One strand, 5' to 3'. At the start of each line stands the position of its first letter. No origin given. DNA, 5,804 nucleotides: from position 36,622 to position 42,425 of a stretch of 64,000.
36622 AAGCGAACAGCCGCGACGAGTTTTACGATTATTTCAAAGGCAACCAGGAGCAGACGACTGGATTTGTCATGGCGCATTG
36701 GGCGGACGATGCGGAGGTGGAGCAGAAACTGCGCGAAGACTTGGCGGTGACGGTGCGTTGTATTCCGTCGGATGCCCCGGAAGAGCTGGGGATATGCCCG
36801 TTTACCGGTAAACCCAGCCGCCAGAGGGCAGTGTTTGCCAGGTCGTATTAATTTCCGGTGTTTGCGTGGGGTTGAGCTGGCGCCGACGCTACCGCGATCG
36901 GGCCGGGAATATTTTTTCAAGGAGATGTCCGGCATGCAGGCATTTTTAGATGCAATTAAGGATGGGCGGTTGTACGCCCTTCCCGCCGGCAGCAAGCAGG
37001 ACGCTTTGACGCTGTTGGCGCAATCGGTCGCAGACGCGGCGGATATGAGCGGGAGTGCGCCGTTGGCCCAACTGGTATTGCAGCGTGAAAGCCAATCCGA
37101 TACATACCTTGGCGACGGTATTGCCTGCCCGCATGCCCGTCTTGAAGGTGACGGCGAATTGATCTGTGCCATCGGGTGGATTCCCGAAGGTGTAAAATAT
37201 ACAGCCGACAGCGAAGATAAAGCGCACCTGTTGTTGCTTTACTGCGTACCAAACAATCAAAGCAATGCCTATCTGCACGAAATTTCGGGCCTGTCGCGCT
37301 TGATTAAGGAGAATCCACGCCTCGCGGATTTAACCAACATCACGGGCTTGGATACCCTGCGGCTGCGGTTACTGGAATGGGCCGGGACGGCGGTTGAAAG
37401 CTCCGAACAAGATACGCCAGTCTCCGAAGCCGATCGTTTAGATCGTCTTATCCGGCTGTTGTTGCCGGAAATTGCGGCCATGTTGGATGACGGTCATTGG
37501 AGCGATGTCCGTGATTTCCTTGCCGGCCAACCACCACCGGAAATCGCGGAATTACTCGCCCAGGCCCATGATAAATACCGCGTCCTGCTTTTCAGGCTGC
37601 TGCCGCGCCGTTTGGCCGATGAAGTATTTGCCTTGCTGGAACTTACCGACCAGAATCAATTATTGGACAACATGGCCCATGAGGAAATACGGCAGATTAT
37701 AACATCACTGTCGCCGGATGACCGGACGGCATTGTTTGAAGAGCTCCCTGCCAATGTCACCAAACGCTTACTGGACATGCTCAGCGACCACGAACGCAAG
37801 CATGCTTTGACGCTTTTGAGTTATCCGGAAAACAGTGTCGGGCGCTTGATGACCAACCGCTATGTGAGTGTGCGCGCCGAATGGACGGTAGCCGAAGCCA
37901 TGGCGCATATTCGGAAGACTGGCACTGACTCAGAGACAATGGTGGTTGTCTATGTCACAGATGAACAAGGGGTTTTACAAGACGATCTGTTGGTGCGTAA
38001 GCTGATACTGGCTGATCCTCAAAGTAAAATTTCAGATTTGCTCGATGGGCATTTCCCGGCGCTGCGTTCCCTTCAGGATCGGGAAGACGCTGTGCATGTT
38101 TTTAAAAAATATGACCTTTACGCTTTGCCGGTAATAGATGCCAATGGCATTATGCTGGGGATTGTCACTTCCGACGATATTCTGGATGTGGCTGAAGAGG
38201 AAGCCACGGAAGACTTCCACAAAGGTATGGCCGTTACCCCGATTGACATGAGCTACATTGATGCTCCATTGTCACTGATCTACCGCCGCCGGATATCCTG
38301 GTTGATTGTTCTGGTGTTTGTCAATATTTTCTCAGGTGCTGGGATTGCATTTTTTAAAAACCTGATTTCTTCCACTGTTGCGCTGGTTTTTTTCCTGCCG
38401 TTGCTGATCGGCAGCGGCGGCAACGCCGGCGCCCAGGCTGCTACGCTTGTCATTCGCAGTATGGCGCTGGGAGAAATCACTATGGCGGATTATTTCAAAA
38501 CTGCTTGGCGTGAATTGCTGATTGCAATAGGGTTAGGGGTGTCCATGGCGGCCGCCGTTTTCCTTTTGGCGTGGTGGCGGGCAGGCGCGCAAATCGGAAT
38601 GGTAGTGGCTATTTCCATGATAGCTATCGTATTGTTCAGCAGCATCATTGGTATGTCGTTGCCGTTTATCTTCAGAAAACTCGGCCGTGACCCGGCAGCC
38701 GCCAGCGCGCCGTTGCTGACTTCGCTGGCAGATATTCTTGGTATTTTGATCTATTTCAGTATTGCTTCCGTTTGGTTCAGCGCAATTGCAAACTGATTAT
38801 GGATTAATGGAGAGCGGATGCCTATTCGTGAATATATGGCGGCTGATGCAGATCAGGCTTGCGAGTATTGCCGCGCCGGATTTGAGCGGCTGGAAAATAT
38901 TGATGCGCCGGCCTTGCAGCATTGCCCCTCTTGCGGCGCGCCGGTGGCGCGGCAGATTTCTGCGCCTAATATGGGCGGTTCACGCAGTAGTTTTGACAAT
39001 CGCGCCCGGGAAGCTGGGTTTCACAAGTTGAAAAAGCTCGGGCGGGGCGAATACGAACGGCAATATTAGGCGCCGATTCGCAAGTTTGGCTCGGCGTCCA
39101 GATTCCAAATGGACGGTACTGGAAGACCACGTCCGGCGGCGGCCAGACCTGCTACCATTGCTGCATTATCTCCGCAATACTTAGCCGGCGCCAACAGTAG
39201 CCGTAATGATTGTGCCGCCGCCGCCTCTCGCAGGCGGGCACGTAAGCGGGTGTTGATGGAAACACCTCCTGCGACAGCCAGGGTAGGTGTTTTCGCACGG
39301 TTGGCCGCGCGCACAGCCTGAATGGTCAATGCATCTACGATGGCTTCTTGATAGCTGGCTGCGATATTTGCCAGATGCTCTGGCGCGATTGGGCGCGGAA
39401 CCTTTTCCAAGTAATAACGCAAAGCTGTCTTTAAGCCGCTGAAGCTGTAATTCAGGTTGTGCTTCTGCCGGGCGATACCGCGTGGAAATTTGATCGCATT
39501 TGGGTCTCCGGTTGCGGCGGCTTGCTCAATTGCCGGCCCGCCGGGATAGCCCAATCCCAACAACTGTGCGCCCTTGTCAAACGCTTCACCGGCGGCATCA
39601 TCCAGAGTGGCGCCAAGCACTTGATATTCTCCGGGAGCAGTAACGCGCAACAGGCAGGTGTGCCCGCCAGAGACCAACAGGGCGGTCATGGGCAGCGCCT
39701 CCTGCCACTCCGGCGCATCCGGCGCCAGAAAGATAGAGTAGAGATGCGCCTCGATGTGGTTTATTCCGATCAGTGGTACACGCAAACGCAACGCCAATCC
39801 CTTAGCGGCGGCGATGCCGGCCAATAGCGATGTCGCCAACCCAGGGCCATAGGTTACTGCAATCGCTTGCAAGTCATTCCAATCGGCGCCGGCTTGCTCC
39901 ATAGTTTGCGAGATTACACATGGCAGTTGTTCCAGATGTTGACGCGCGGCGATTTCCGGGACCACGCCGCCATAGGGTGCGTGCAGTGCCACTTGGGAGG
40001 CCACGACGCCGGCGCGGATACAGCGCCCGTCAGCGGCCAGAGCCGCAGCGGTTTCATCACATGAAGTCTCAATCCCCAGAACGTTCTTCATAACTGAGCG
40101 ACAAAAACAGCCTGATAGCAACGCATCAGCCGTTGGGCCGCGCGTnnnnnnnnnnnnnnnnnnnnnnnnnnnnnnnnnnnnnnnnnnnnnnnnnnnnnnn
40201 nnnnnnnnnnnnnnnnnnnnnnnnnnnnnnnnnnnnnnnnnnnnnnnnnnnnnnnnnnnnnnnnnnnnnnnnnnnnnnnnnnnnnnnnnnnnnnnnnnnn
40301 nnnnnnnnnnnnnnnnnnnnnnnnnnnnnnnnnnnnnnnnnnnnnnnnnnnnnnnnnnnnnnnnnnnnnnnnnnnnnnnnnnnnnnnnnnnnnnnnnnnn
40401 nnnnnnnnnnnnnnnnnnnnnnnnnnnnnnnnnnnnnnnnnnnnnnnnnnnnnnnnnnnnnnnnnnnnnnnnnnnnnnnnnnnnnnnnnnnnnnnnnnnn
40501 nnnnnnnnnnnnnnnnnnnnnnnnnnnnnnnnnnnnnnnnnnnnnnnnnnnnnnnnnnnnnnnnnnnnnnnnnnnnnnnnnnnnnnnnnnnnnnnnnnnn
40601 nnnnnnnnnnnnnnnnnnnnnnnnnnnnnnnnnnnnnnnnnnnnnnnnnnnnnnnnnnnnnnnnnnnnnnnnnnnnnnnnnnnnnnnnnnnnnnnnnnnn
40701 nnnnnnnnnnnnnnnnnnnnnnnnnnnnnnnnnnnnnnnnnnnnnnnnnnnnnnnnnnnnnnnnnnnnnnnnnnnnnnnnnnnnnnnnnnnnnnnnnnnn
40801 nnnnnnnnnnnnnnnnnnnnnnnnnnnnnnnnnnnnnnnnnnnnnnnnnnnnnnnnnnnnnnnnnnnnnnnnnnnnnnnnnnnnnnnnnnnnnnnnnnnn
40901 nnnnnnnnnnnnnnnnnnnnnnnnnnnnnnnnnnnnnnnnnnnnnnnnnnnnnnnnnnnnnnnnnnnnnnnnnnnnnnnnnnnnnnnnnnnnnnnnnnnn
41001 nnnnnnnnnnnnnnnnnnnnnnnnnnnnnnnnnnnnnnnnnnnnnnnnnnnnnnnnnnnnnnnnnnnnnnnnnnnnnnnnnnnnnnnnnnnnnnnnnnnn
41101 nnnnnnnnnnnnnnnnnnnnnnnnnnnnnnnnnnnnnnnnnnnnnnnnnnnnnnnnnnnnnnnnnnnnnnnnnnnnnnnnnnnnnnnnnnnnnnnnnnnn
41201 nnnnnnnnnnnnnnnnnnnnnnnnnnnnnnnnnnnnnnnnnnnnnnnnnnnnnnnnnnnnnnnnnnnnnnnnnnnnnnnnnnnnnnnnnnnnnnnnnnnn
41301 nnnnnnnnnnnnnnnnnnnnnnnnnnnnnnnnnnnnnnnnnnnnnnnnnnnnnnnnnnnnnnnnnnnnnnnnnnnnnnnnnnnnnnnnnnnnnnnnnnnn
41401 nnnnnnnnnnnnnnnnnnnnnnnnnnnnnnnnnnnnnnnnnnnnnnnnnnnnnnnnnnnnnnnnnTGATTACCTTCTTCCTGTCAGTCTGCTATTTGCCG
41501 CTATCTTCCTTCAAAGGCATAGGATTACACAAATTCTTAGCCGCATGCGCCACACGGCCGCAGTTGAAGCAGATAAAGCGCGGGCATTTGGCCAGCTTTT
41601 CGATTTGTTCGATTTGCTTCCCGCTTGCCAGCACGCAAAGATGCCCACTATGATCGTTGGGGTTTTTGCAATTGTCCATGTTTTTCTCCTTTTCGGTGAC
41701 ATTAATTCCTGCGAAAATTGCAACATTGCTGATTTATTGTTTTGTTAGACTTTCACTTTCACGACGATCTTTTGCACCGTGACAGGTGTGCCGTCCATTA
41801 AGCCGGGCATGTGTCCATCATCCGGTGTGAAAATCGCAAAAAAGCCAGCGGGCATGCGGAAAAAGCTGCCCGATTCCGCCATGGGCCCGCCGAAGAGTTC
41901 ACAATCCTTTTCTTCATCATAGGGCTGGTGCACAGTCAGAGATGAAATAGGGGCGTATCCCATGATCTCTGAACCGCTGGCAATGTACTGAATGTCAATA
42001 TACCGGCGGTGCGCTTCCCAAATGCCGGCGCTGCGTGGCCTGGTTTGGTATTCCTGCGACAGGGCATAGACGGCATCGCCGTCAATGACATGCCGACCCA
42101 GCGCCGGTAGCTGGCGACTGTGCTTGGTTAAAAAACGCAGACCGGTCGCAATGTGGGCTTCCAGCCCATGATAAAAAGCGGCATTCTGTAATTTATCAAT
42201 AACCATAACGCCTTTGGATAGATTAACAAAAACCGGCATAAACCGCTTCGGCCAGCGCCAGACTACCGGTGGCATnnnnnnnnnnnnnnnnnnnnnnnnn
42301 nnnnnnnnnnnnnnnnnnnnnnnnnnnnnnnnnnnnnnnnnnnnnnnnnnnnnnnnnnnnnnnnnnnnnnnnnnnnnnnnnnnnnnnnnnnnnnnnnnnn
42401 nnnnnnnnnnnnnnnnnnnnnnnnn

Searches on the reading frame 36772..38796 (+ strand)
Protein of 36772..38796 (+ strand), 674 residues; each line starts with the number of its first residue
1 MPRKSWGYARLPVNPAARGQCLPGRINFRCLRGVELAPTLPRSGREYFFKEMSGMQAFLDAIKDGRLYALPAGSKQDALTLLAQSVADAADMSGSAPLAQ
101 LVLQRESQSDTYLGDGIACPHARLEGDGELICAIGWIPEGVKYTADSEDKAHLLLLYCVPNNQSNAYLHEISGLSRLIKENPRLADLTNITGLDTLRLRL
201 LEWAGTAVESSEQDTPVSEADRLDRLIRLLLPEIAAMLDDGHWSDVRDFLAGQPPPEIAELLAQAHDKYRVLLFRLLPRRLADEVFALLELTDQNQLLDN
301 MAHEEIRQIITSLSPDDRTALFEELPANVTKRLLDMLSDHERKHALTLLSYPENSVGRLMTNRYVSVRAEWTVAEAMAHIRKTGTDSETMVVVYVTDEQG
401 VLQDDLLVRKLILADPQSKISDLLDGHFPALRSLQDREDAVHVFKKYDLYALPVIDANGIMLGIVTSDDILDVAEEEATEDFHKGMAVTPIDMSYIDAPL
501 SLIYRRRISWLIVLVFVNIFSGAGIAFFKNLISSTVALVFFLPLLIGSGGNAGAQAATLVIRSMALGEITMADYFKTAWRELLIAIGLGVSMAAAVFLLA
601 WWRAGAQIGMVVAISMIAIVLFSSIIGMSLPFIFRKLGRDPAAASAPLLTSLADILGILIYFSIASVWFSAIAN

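Call 62: search_protein_families(library=pfam, proteins=[window:36772-38796:+], max_evalue=0.001)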
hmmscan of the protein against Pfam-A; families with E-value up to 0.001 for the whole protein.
window:36772-38796:+ (674 aa): 4 families
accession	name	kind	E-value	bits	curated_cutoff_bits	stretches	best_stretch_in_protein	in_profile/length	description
PF01769.21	MgtE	-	1.2e-33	116.5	27.6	1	542-664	1-125/125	Divalent cation transporter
PF03448.22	MgtE_N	-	2.3e-23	83.1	25.9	1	255-354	3-102/102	MgtE intracellular N domain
PF00359.27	PTS_EIIA_2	-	1.3e-19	71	27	1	72-194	14-135/144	Phosphoenolpyruvate-dependent sugar phosphotransferase system, EIIA 2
PF00571.33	CBS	-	3.6e-11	43.7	24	1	436-474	17-55/57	CBS domain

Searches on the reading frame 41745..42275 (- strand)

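Call 62: search_protein_families(library=pfam, proteins=[window:41745-42275:-], max_evalue=0.001)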
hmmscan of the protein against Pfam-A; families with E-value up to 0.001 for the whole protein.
window:41745-42275:- (176 aa): 1 family
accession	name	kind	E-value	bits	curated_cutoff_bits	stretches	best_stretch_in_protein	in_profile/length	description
PF04074.18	DUF386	-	1.6e-38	132.5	26.5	1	24-175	1-145/145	YhcH/YjgK/YiaL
